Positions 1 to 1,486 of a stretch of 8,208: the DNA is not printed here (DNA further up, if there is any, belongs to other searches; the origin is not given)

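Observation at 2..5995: Type IV filament-like locus with no recognisable platform protein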

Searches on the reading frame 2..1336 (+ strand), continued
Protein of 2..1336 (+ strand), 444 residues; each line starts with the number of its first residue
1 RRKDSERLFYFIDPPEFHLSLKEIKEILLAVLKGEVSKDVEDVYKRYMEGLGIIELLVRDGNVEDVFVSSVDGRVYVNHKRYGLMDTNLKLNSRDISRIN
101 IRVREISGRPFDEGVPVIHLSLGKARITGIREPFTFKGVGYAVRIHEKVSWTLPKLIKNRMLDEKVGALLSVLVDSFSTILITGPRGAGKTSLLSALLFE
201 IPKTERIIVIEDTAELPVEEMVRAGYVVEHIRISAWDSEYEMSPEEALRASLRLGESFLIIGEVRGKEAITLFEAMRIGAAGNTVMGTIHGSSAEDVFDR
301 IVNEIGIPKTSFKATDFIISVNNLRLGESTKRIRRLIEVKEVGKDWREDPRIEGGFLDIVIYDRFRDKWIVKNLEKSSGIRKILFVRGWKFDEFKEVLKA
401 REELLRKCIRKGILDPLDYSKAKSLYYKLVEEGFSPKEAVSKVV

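Call 57: search_protein_families(library=pfam, proteins=[L008:10028-11881:+, L008:11878-12075:+, L008:12120-12371:+, L008:12383-12826:+, L008:7548-7949:-, L008:7160-7501:-, L008:6793-7176:-, L008:6288-6812:-, L008:12830-15538:-, L008:15625-16872:+], max_evalue=10)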
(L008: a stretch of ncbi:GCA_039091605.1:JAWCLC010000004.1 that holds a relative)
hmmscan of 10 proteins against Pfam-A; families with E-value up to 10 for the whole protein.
L008:10028-11881:+ (617 aa): 2 families
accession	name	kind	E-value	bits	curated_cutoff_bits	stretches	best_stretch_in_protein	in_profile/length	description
PF02387.20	IncFII_repA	-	0.049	13.5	22.9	1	464-522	33-88/275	IncFII RepA protein family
PF24226.1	DUF7442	-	4.4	7.7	23.8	1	500-528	28-56/79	Phage membrane protein Family of unknown function (DUF7442)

L008:11878-12075:+ (65 aa): 4 families
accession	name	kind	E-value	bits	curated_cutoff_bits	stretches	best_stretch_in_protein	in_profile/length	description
PF22832.1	PsaO_TMD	-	0.0081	17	27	1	21-64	10-53/91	PsaO transmembrane domain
PF13536.12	EmrE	-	0.027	14.4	25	1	11-59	155-203/263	Putative multidrug resistance efflux transporter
PF21827.1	New_glue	-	0.052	13.7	31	1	10-45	2-39/94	New glue protein family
PF01917.21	Arch_flagellin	-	0.17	12.7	29.5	1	14-46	14-46/162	Archaebacterial flagellin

L008:12120-12371:+ (83 aa): 1 family
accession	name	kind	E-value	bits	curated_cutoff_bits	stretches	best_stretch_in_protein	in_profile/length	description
PF01917.21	Arch_flagellin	-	0.024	15.4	29.5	1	14-62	9-57/162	Archaebacterial flagellin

L008:12383-12826:+ (147 aa): 0 families

L008:7548-7949:- (133 aa): 0 families

L008:7160-7501:- (113 aa): 2 families
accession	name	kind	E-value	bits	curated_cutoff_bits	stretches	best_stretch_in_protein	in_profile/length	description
PF23844.1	NCTSP_N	-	0.057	13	27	1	20-49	120-150/191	Non-contractile tail sheath N-terminal domain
PF09778.15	Guanylate_cyc_2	-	0.13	12.1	28.1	1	32-101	69-138/212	Guanylylate cyclase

L008:6793-7176:- (127 aa): 0 families

L008:6288-6812:- (174 aa): 1 family
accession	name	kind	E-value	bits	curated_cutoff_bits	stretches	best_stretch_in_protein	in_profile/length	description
PF06639.16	BAP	-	0.16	12.9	25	1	46-87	19-60/76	Basal layer antifungal peptide (BAP)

L008:12830-15538:- (902 aa): 1 family
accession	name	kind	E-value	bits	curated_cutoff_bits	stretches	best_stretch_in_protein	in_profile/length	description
PF04691.17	ApoC-I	-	0.11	12.8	28.3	1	856-899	16-61/61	Apolipoprotein C-I (ApoC-1)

L008:15625-16872:+ (415 aa): 8 families
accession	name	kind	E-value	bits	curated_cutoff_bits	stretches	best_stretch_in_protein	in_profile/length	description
PF16221.11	HTH_47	-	0.00054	19.9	27.1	1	350-395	32-77/78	winged helix-turn-helix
PF12840.13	HTH_20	-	0.0026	18.1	27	1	361-396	15-50/51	Helix-turn-helix domain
PF14394.12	DUF4423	-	0.015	15.6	30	1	356-399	28-71/165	Domain of unknown function (DUF4423)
PF01022.26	HTH_5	-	0.022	15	22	1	358-395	9-46/47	Bacterial regulatory protein, arsR family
PF01047.28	MarR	-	0.028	14.8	24.6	1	368-395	21-48/59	MarR family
PF08279.18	HTH_11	-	0.033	14.5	25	1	352-392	3-43/55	HTH domain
PF13601.12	HTH_34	-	0.14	12.8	27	1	355-397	6-47/80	Winged helix DNA-binding domain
PF14908.11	HU-CCDC81_euk_1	-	0.15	12.6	26.1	1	268-294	39-65/89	CCDC81 eukaryotic HU domain 1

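Call 63: search_dna_similar(query=window:2-1336:+, collection=plasmids, mode=protein, max_rows=25, max_evalue=1e-20)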
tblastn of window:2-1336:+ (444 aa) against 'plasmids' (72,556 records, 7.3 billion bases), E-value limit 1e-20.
Records with a match: 294; places in all: 296; records where one place covers at least 80% of the query: 63.
Best place of each record, by identity: <60% 294.
By first word of the organism name: Ralstonia 133; Rhizobium 57; Pseudosulfitobacter 29; Sphingobium 13; Azospirillum 13; Sinorhizobium 11; Cupriavidus 4; Novosphingobium 4; Vibrio 4; Burkholderia 4; and 16 more.
By predicted mobility (MOB-suite, as given by PLSDB): non-mobilizable 156; mobilizable 111; conjugative 27.
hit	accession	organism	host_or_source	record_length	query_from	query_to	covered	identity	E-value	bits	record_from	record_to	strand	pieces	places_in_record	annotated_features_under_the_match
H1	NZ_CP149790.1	Haloterrigena sp. KLK7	cell culture,salt lake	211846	42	323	64%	39.2%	3e-53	199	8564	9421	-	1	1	type II/IV secretion system ATPase subunit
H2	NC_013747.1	Haloterrigena turkmenica DSM 5511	-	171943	42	323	64%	39.2%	1e-52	197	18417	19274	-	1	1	type II/IV secretion system ATPase subunit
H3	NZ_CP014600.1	Salipiger sp. CCB-MM3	mangrove soil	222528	48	427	86%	29.1%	3e-26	119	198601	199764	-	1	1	CpaF family protein | type II secretion system F family protein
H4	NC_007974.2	Cupriavidus metallidurans CH34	-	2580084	38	401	82%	28.8%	1e-24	114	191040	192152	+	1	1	none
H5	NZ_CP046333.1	Cupriavidus metallidurans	sedimentation pond in a zinc factory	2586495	38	401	82%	28.8%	1e-24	114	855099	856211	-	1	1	none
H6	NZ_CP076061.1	Cupriavidus sp. EM10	Pure-cultured cell,sewage water sludge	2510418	38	392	80%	28.9%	1e-23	111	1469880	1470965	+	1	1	none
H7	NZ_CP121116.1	Roseinatronobacter sp. S2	cell culture,Alkaline Spring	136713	48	407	81%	28.2%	6e-23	109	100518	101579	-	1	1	CpaF family protein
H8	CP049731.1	Rhizobium leguminosarum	Pisum sativum,Pisum sativum nodules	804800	11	369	81%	27.8%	8e-24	112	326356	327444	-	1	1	CpaF family protein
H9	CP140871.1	Rhizobium ruizarguesonis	Trifolium pratense,whole organism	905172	11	369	81%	27.8%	8e-24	112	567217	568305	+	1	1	CpaF family protein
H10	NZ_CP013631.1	Rhizobium sp. N324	Phaseolus vulgaris,Whole ...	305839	11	369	81%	27.8%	1e-23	111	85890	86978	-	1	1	CpaF family protein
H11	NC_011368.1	Rhizobium leguminosarum bv. trifolii WSM2304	-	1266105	11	369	81%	27.8%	2e-23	111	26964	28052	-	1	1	record has no annotation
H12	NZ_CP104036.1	Rhizobium sp. SRDI969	Pisum sativum,Cell culture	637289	11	369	81%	27.8%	2e-23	110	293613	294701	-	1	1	CpaF family protein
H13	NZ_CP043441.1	Cupriavidus campinensis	cell culture,soil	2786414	38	392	73%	30.7%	7e-21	127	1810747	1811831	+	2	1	none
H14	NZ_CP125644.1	Rhizobium sp. BT03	Phaseolus vulgaris,Pure culture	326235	11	369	81%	27.7%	1e-23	111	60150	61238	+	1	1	CpaF family protein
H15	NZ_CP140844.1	Rhizobium ruizarguesonis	Trifolium pratense,whole organism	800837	11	369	81%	27.6%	2e-23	110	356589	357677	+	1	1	CpaF family protein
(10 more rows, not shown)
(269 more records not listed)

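Call 64: get_annotated_region(hit=H2, flank=6000)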
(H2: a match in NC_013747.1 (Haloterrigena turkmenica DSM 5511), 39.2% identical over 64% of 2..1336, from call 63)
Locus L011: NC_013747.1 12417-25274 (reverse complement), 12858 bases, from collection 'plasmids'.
description: Haloterrigena turkmenica DSM 5511 plasmid pHTUR04, complete sequence
organism: Haloterrigena turkmenica DSM 5511 (NCBI taxid 543526)
taxonomy: Archaea; Euryarchaeota; Halobacteria; Halobacteriales; Natrialbaceae; Haloterrigena; Haloterrigena turkmenica; Haloterrigena turkmenica DSM 5511
host: -; source: -; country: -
typing (MOB-suite, as given by PLSDB): non-mobilizable
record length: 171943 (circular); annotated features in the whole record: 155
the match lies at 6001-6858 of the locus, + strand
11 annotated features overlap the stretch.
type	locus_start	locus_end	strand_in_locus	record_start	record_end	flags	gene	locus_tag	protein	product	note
CDS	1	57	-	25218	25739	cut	-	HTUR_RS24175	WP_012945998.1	SHOCT domain-containing protein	-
CDS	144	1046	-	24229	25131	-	-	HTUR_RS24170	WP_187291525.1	ribonucleotide-diphosphate reductase subunit beta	GO:0009263 - deoxyribonucleotide biosynthetic process [Evidence IEA]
CDS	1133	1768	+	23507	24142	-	-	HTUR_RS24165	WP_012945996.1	helix-turn-helix domain-containing protein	-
CDS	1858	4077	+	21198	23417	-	-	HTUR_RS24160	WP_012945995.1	AAA family ATPase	-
CDS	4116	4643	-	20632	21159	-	-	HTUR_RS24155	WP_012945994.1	hypothetical protein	-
CDS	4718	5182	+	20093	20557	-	-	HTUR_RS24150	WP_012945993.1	hypothetical protein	-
CDS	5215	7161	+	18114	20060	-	-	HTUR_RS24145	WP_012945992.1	type II/IV secretion system ATPase subunit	-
CDS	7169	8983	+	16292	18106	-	-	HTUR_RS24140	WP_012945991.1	secretion system protein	-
CDS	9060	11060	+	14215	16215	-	-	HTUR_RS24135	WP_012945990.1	DEAD/DEAH box helicase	-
CDS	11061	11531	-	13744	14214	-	-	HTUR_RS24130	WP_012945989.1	hypothetical protein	-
CDS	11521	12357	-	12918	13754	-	-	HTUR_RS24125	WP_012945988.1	ParA family protein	-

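Call 65: get_annotated_region(hit=H1, flank=6000)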
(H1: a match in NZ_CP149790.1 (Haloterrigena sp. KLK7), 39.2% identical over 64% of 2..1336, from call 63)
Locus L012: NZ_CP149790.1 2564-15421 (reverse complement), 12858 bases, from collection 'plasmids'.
description: Haloterrigena sp. KLK7 plasmid unnamed3, complete sequence
organism: Haloterrigena sp. KLK7 (NCBI taxid 3132747)
taxonomy: Archaea; Euryarchaeota; Halobacteria; Halobacteriales; Natrialbaceae; Haloterrigena; Haloterrigena sp. KLK7
host: -; source: cell culture,salt lake; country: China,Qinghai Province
typing (MOB-suite, as given by PLSDB): non-mobilizable
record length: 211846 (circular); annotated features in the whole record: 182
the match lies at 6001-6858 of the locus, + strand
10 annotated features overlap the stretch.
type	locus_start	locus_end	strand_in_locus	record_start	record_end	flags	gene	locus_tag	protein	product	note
CDS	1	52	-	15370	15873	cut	-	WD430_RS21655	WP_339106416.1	SHOCT domain-containing protein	-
CDS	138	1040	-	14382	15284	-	-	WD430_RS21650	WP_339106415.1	ribonucleotide-diphosphate reductase subunit beta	GO:0009263 - deoxyribonucleotide biosynthetic process [Evidence IEA]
CDS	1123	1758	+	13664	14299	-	-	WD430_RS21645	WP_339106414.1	helix-turn-helix domain-containing protein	-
CDS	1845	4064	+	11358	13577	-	-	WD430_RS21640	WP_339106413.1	AAA family ATPase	-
CDS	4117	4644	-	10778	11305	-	-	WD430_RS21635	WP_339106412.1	hypothetical protein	-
CDS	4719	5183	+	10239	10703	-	-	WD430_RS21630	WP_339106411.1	hypothetical protein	-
CDS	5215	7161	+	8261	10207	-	-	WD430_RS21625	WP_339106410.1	type II/IV secretion system ATPase subunit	-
CDS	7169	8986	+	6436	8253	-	-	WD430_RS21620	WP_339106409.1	secretion system protein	-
CDS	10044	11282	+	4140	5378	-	-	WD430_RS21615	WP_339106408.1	orc1/cdc6 family replication initiation protein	-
CDS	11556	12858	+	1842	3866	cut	-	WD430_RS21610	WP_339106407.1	DEAD/DEAH box helicase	-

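Call 66: search_protein_families(library=pfam, proteins=[L011:7169-8983:+, L012:7169-8986:+], max_evalue=1)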
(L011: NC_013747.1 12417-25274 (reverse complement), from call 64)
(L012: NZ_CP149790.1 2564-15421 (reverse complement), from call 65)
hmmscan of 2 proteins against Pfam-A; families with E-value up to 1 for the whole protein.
L011:7169-8983:+ (604 aa): 1 family
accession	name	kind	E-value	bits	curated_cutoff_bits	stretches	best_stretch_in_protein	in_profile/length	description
PF00482.28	T2SSF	-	0.69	10.3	25.2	1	397-504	9-109/125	Type II secretion system (T2SS), protein F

L012:7169-8986:+ (605 aa): 0 families
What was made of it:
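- On T2SSF / PilC-TadC-FlaJ (PF00482), applied to the 512-553-aa family of relatives: There is a weak PF00482 hit on the haloarchaeal member (E 0.69, call 66).
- The haloarchaeal member has a weak PF00482 hit at residues 397-504 (E 0.69, call 66).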

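Call 71: search_protein_families(library=ncbifam, proteins=[L011:7169-8983:+, L008:10028-11881:+, L003:329-1990:-], max_evalue=10)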
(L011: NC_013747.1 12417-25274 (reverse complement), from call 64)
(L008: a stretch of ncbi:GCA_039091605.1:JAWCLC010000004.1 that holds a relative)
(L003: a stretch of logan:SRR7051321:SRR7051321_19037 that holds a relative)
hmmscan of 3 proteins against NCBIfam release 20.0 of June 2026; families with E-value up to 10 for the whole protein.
L011:7169-8983:+ (604 aa): 1 family
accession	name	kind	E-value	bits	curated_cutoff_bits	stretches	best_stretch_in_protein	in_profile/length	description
NF002493.1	PRK01816.1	equivalog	0.17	12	75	1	237-323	20-103/143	terminus macrodomain insulation protein YfbV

L008:10028-11881:+ (617 aa): 0 families

L003:329-1990:- (553 aa): 1 family
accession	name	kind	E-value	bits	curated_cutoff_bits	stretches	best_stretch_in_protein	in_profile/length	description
NF003844.0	PRK05423.1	equivalog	2.3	8.1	122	1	337-374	30-65/110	DUF496 family protein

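Call 76: find_related_loci(query=window:2-1336:+, collection=viral_contigs, flank=10000)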
Query window:2-1336:+ (444 aa) in viral_contigs; peptide patterns used: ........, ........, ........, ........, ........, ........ (x = any residue, [..] = any of these).
No stretch of DNA in the collection matches any of the patterns.

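Call 77: find_related_loci(query=window:2-1336:+, collection=metagenome_contigs, flank=10000)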
Query window:2-1336:+ (444 aa) in metagenome_contigs; peptide patterns used: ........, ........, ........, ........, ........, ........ (x = any residue, [..] = any of these).
45 stretches matched a pattern, but none encodes a relative of the query by tblastn (E <= 1e-3).

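Call 79: find_related_loci(query=A7, collection=genome_contigs, flank=10000)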
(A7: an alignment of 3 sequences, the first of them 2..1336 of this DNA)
Query A7 (444 aa) in genome_contigs; peptide patterns used: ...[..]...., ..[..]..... (x = any residue, [..] = any of these).
16 stretches matched a pattern; 2 encode a relative of the query (tblastn E <= 1e-3); 2 distinct loci.
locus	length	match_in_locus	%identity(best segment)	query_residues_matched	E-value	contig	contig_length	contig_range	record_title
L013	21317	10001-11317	67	1-441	0e+0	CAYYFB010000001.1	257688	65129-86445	MAG TPA_asm: Candidatus Woesearchaeota archaeon isolate SRP141552_co1_113 genome assembly, contig: NODE_8_length_257688_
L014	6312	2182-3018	26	50-321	1e-21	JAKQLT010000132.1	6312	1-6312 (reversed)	MAG: Candidatus Omnitrophota bacterium isolate USDV_maxbin.202 k141_558332, whole genome shotgun sequence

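Call 88: search_protein_families(library=pfam, proteins=[L013:9314-9781:-], max_evalue=10)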
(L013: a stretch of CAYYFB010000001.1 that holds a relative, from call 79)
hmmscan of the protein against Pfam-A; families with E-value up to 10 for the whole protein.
L013:9314-9781:- (155 aa): 2 families
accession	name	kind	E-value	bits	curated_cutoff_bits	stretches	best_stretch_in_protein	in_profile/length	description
PF01595.25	CNNM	-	0.0025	18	28.4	1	17-101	63-146/181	Cyclin M transmembrane N-terminal domain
PF01529.25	DHHC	-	0.7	10.4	28.7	1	66-113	44-91/133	DHHC palmitoyltransferase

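Call 90: get_annotated_region(hit=H3, flank=4000)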
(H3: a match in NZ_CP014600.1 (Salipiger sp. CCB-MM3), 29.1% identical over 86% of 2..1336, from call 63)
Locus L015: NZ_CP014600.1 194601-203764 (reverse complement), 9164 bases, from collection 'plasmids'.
description: Salipiger sp. CCB-MM3 plasmid unnamed4, complete sequence
organism: Salipiger sp. CCB-MM3 (NCBI taxid 1792508)
taxonomy: Bacteria; Pseudomonadota; Alphaproteobacteria; Rhodobacterales; Roseobacteraceae; Salipiger; Salipiger sp. CCB-MM3
host: -; source: mangrove soil; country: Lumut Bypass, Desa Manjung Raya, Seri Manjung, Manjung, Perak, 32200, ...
typing (MOB-suite, as given by PLSDB): non-mobilizable; replicon rep_cluster_378
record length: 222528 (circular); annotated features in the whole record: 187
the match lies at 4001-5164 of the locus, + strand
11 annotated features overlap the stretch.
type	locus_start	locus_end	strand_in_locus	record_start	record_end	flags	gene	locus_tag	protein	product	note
CDS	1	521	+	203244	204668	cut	-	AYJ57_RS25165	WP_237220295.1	type II and III secretion system protein family protein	-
CDS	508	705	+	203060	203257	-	-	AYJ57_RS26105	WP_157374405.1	hypothetical protein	-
CDS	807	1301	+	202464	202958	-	-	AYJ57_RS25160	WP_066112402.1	TadE/TadG family type IV pilus assembly protein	-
CDS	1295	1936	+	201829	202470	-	-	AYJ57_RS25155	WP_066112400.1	TadE/TadG family type IV pilus assembly protein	-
CDS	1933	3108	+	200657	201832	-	-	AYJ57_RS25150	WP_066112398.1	hypothetical protein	-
CDS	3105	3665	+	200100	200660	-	-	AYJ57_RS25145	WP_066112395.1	L,D-transpeptidase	GO:0018104 - peptidoglycan-protein cross-linking [Evidence IEA]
CDS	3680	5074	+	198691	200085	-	-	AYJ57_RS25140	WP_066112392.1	CpaF family protein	-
CDS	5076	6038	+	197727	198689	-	-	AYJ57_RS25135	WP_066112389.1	type II secretion system F family protein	-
CDS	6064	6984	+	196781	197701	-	-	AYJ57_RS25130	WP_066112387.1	type II secretion system F family protein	-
CDS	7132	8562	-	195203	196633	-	-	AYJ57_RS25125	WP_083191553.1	hypothetical protein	-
CDS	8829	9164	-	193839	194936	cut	-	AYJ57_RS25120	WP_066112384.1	cache domain-containing protein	-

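Call 91: get_annotated_region(hit=H10, flank=4000)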
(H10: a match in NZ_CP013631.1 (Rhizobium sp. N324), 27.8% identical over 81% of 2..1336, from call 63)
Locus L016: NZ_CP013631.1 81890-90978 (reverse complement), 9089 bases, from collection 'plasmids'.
description: Rhizobium sp. N324 plasmid pRspN324a, complete sequence
organism: Rhizobium sp. N324 (NCBI taxid 1703969)
taxonomy: Bacteria; Pseudomonadota; Alphaproteobacteria; Hyphomicrobiales; Rhizobiaceae; Rhizobium; Rhizobium sp. N324
host: -; source: Phaseolus vulgaris,Whole organism,Legume-root nodule,legume-root nodule; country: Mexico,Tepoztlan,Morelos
typing (MOB-suite, as given by PLSDB): non-mobilizable; replicon rep_cluster_841
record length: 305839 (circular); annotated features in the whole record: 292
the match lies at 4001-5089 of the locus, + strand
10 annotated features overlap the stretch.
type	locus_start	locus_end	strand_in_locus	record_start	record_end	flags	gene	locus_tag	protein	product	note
CDS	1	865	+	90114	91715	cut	-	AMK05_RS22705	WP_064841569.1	pilus assembly protein TadG-related protein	-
CDS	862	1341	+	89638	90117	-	-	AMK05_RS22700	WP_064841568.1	TadE/TadG family type IV pilus assembly protein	-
CDS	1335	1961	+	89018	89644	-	-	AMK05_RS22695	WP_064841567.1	TadE/TadG family type IV pilus assembly protein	-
CDS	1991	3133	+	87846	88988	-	-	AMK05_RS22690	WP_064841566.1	response regulator/pilus assembly protein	-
CDS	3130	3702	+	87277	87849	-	-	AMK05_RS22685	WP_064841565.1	L,D-transpeptidase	GO:0018104 - peptidoglycan-protein cross-linking [Evidence IEA]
CDS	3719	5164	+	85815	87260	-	-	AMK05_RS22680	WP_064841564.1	CpaF family protein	-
CDS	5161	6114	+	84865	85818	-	-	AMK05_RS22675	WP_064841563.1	type II secretion system F family protein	-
CDS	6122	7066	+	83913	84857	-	-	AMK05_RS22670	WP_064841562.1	type II secretion system F family protein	-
CDS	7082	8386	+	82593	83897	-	-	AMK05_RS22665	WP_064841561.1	hypothetical protein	-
CDS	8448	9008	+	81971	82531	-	-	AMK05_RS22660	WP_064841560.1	hypothetical protein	-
